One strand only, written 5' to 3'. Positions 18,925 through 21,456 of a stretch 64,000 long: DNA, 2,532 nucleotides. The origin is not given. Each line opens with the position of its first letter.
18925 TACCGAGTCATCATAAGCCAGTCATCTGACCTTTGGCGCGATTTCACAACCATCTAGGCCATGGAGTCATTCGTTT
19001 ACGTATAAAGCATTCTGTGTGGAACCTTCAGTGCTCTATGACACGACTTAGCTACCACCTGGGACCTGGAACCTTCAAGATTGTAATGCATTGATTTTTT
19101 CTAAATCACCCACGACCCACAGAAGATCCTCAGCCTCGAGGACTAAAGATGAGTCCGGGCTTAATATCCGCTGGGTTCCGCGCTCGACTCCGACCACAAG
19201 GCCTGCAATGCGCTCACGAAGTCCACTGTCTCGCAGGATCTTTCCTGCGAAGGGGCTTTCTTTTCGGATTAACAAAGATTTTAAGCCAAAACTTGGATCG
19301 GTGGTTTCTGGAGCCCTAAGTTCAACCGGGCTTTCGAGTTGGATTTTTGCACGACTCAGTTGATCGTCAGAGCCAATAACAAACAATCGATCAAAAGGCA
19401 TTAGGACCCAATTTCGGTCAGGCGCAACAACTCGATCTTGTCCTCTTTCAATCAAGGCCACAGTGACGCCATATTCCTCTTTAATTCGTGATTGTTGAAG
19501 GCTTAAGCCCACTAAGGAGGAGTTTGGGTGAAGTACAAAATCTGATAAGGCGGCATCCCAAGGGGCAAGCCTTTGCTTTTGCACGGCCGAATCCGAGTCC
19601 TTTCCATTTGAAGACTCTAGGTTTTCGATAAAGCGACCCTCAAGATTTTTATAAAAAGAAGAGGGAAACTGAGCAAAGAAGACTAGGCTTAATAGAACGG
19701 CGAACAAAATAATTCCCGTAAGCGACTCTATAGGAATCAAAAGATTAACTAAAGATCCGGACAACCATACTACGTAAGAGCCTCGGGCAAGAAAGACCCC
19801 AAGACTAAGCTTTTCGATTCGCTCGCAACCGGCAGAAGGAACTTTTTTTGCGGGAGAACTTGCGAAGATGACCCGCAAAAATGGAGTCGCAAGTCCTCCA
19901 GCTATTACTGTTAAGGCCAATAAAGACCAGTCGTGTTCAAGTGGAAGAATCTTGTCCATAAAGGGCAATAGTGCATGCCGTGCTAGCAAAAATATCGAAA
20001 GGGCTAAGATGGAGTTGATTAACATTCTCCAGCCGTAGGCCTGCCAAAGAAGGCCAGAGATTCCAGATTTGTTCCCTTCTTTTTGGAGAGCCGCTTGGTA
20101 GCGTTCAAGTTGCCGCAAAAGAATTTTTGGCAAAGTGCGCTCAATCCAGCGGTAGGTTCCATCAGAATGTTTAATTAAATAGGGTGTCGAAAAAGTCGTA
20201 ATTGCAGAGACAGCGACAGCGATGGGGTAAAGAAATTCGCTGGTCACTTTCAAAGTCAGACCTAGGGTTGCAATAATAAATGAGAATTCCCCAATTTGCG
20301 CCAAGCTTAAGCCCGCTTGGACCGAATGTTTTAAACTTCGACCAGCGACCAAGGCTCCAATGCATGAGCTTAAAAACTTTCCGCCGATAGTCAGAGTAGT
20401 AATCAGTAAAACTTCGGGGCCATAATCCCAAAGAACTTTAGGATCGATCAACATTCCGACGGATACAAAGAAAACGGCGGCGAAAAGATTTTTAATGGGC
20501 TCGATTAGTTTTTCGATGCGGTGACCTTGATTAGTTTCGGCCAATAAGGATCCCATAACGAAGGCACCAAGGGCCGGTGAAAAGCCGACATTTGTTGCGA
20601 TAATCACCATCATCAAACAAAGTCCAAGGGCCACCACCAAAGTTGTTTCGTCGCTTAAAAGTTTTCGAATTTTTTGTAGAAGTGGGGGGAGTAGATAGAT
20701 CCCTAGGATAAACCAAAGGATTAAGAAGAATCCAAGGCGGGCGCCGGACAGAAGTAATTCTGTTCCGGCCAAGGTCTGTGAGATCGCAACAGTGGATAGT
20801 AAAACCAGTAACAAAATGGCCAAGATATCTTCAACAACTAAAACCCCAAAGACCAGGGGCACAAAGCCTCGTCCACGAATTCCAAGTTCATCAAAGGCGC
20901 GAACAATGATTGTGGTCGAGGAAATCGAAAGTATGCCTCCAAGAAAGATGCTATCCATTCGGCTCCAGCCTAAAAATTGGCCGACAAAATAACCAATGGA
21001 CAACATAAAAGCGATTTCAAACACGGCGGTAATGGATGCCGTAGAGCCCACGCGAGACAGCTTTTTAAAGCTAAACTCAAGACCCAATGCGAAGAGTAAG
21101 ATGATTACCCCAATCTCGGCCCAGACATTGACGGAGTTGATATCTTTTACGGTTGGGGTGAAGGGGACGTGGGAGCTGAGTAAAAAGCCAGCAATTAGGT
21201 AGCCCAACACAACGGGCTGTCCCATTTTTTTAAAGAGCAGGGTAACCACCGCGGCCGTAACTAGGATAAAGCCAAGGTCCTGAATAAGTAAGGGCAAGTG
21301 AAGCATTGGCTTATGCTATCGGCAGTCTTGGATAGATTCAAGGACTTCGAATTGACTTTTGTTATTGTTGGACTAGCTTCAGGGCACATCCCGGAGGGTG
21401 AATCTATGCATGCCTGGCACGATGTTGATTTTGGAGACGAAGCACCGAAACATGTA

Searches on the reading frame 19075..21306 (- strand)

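Call 64: search_protein_families(library=pfam, proteins=[window:19075-21306:-], max_evalue=0.001)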
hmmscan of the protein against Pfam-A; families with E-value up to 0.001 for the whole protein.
window:19075-21306:- (743 aa): 2 families
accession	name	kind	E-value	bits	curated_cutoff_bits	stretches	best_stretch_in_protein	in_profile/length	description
PF00999.27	Na_H_Exchanger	-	1.3e-57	195.8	26.2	1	16-377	2-373/375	Sodium/hydrogen exchanger, transmembrane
PF02080.26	TrkA_C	-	5.8e-28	97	27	2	589-653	3-66/71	TrkA-C domain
